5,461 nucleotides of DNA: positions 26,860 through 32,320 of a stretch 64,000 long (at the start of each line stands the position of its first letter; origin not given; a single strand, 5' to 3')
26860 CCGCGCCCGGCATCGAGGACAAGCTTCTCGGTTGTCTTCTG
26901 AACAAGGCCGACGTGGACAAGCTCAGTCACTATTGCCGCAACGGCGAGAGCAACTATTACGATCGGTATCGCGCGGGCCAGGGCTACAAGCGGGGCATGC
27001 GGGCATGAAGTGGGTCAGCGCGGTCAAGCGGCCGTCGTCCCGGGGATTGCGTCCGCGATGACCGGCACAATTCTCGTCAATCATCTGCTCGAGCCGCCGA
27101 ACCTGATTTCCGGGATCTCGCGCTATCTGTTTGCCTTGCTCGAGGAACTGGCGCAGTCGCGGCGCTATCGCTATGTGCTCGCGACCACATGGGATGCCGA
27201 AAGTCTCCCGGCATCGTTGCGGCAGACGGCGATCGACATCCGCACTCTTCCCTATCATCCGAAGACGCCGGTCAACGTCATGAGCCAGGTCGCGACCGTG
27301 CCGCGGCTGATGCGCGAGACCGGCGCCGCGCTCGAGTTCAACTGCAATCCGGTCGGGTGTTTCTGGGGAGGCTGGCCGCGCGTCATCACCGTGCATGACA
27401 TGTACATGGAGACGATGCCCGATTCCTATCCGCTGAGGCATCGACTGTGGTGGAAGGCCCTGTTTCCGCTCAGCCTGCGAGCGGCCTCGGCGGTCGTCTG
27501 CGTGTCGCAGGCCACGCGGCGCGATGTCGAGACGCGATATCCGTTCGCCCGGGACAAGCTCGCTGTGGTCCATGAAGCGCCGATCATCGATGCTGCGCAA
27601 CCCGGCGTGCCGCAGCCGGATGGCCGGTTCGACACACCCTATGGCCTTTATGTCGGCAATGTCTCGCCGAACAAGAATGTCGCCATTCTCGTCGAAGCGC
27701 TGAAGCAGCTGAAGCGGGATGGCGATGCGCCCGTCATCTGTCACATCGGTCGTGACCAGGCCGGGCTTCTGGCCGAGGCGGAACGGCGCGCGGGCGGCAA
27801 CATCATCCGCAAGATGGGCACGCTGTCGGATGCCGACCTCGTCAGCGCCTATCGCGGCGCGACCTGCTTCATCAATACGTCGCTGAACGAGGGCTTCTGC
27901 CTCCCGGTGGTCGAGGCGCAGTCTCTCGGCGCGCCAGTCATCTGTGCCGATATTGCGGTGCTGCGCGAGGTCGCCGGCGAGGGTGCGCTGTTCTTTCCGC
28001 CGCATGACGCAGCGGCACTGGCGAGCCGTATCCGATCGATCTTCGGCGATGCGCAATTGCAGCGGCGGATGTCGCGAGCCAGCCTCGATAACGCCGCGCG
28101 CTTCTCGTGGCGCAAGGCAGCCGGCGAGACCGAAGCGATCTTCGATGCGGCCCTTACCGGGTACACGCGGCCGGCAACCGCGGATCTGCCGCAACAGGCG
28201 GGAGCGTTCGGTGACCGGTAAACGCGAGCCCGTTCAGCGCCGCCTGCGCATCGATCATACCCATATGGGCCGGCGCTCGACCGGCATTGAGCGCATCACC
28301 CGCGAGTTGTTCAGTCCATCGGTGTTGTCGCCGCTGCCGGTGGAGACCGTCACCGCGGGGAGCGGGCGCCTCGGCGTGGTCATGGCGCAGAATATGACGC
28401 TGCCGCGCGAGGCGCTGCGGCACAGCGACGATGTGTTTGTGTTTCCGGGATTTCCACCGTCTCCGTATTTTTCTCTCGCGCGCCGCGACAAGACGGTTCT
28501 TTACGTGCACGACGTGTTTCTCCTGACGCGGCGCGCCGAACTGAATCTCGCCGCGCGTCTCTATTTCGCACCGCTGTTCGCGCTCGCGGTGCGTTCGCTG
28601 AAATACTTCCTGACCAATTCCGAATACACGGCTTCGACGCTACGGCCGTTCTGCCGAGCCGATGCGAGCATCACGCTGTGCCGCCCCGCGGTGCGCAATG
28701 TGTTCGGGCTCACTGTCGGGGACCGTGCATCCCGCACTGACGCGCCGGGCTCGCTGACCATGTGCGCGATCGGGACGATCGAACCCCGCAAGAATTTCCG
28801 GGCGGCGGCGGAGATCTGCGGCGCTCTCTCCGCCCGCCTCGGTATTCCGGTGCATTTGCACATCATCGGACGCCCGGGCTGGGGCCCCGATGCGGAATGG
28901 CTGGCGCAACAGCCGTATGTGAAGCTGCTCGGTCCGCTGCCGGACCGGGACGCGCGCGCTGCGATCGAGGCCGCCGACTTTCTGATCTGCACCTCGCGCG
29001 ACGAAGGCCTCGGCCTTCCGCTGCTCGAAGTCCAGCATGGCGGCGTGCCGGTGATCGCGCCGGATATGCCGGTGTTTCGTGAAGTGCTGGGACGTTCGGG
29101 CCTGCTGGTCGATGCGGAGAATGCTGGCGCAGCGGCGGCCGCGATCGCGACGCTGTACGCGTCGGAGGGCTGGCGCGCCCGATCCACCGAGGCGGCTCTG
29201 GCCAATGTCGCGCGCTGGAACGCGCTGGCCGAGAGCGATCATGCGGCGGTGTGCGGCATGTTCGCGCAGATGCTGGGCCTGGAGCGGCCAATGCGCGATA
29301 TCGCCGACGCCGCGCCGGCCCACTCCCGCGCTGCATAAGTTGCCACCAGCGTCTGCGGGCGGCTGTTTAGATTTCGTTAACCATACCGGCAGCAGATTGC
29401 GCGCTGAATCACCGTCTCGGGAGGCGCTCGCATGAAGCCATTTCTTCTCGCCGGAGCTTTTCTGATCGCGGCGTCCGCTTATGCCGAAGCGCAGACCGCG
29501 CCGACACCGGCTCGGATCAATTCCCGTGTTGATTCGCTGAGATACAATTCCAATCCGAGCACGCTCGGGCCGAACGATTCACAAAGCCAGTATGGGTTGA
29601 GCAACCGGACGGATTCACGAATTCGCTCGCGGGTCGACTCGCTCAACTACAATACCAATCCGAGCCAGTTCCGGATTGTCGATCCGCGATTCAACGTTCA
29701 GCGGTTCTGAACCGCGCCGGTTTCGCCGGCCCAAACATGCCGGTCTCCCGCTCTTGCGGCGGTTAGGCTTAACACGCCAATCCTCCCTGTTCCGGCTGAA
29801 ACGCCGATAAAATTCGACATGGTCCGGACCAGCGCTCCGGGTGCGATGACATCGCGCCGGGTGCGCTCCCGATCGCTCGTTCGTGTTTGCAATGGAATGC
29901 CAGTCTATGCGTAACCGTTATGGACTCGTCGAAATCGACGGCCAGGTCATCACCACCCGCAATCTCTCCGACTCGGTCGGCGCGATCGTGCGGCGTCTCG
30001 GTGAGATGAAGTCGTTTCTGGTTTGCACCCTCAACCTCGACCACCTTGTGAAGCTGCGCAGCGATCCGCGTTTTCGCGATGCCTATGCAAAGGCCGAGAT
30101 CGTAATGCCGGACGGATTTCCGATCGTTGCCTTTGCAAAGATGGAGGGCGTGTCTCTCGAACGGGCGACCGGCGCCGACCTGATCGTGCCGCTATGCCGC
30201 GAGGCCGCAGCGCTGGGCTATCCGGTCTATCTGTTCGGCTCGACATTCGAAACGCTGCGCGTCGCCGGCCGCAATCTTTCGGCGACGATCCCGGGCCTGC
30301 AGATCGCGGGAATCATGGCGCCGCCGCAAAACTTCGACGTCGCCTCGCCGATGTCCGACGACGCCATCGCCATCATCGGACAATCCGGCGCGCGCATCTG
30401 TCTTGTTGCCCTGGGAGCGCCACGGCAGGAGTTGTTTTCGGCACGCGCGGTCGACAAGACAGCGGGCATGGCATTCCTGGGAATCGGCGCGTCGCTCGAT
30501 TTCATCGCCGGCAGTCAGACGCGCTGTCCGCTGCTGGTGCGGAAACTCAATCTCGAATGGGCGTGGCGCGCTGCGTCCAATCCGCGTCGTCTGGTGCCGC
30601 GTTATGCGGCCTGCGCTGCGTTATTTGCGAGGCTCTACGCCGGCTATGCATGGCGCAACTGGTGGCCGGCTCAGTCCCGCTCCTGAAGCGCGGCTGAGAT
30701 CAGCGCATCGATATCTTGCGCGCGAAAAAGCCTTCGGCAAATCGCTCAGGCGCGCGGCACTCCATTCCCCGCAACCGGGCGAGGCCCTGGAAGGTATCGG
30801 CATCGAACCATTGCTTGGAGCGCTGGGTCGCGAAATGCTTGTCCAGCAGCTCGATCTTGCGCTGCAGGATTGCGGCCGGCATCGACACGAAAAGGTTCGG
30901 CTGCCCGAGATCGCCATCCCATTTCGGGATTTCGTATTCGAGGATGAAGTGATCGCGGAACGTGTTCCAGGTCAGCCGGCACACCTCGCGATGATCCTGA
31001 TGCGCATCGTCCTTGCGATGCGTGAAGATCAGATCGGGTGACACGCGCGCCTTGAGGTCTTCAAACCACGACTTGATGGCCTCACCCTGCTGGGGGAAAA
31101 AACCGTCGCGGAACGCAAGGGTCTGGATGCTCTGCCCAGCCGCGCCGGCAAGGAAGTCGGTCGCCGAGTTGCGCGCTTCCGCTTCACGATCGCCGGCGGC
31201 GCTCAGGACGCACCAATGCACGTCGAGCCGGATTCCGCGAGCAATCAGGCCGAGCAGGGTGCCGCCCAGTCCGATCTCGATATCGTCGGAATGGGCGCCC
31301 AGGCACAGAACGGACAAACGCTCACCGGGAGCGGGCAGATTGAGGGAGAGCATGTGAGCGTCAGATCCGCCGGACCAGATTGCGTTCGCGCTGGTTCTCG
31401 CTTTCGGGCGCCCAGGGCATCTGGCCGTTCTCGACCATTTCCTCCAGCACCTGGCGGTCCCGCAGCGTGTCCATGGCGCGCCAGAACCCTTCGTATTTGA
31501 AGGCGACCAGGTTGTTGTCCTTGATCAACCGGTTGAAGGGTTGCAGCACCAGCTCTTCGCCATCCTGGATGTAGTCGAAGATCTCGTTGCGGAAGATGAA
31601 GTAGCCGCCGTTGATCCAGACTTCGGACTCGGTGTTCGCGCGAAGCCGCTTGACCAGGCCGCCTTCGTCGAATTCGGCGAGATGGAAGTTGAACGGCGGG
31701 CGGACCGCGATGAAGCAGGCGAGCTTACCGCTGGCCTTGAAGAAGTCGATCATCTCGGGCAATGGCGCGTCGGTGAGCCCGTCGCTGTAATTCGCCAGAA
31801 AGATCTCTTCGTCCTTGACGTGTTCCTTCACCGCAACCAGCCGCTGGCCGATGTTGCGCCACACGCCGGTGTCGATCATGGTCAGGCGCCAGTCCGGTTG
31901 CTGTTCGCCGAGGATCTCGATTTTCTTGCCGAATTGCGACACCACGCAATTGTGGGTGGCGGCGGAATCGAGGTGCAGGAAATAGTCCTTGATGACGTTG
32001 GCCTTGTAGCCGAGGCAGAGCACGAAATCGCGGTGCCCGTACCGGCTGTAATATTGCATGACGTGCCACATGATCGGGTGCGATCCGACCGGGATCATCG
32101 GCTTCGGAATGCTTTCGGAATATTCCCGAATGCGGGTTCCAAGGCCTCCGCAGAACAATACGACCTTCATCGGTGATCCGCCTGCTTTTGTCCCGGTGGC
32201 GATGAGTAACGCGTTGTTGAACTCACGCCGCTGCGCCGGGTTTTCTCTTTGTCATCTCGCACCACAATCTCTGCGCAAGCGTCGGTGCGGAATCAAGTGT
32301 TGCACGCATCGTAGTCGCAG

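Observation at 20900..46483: CtrA-type motifs in almost every promoter region of the polysaccharide locus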

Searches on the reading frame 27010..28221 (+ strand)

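Call 7: search_protein_families(library=pfam, proteins=[window:27010-28221:+])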
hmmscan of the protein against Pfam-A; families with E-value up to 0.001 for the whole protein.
window:27010-28221:+ (403 aa): 5 families
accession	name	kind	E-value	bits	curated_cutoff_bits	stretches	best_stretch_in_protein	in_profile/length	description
PF00534.26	Glycos_transf_1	-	4.8e-24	85.2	26.4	1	210-357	16-168/172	Glycosyl transferases group 1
PF13692.12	Glyco_trans_1_4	-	5.4e-20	72.5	27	1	211-345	3-140/142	Glycosyl transferases group 1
PF13439.12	Glyco_transf_4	-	2e-15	57.7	28.5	1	33-188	1-163/170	Glycosyltransferase Family 4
PF20706.3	GT4-conflict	-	3.2e-05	23.5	26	1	157-314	145-312/385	Family 4 Glycosyltransferase in conflict systems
PF13579.12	Glyco_trans_4_4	-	0.0001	23.2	29.7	1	35-188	2-156/158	Glycosyl transferase 4-like domain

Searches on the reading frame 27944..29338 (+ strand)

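Call 7: search_protein_families(library=pfam, proteins=[window:27944-29338:+])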
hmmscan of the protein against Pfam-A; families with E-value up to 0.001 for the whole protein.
window:27944-29338:+ (464 aa): 3 families
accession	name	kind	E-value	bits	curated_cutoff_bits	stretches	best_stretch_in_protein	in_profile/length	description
PF13692.12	Glyco_trans_1_4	-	5e-18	66.2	27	1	273-406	4-141/142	Glycosyl transferases group 1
PF00534.26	Glycos_transf_1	-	1.2e-15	57.9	26.4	1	270-418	15-169/172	Glycosyl transferases group 1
PF20706.3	GT4-conflict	-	1.1e-05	25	26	1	248-397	173-332/385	Family 4 Glycosyltransferase in conflict systems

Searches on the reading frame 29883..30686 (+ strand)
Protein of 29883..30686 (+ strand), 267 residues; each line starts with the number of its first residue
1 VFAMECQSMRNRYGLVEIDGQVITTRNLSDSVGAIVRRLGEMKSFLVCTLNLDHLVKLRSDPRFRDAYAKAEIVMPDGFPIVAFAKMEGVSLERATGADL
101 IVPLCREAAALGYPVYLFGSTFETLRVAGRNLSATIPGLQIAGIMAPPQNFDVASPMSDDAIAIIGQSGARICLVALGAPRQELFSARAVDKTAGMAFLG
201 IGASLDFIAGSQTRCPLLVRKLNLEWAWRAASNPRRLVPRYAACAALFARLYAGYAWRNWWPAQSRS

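Call 7: search_protein_families(library=pfam, proteins=[window:29883-30686:+])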
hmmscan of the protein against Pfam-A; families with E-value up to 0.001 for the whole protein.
window:29883-30686:+ (267 aa): 1 family
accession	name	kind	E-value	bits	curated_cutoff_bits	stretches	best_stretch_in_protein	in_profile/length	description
PF03808.19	Glyco_tran_WecG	-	1.4e-44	152.3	27.4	1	71-241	1-168/168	Glycosyl transferase WecG/TagA/CpsF family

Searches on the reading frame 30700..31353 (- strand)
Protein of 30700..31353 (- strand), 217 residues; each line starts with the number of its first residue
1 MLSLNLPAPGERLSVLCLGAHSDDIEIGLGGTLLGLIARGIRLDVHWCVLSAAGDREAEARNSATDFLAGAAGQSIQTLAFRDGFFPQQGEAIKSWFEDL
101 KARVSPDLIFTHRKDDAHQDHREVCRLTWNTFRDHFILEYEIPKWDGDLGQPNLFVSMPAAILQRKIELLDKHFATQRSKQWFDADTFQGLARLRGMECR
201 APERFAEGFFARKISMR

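Call 7: search_protein_families(library=pfam, proteins=[window:30700-31353:-])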
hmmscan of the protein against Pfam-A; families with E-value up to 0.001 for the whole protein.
window:30700-31353:- (217 aa): 1 family
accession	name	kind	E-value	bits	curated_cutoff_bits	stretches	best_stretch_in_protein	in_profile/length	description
PF02585.22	PIG-L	-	1.3e-14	55.2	28.2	1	16-130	1-127/129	GlcNAc-PI de-N-acetylase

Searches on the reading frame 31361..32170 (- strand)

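Call 7: search_protein_families(library=pfam, proteins=[window:31361-32170:-])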
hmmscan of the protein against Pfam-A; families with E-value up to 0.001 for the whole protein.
window:31361-32170:- (269 aa): 1 family
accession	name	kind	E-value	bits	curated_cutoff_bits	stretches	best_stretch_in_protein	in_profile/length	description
PF00483.29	NTP_transferase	-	1.5e-12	48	21.2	1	3-228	2-223/245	Nucleotidyl transferase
